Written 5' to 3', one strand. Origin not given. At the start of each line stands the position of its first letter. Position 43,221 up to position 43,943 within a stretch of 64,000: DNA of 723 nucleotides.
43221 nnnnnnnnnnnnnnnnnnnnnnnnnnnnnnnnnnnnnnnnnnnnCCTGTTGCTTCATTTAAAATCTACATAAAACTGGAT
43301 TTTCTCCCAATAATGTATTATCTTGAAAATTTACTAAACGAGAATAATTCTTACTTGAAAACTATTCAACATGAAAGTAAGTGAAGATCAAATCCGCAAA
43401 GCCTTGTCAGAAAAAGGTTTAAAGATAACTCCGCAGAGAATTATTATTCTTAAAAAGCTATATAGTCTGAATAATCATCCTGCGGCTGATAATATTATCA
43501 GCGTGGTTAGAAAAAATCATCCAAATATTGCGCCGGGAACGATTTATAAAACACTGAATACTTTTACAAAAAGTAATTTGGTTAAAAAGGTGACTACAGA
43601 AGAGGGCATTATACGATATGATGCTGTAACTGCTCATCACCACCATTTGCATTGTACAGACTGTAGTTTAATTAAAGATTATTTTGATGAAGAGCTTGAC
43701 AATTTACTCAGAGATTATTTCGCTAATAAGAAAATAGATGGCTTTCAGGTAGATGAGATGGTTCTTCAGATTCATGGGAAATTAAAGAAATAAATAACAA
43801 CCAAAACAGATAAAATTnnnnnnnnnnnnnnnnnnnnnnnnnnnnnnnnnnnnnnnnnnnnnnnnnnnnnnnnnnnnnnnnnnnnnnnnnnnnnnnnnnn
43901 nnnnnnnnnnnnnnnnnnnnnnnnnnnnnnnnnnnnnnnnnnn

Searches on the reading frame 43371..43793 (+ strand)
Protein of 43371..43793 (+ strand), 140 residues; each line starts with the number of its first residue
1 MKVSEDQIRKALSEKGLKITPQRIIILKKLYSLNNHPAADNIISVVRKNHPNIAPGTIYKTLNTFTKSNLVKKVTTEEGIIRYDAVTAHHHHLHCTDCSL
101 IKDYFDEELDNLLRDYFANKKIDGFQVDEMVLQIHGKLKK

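Call 12: search_protein_families(library=pfam, proteins=[window:43371-43793:+], max_evalue=0.001)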
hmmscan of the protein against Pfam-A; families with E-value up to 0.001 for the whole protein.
window:43371-43793:+ (140 aa): 1 family
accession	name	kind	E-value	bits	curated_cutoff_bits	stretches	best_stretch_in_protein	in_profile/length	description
PF01475.25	FUR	-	9.2e-26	90.8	23.1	1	14-121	1-110/121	Ferric uptake regulator family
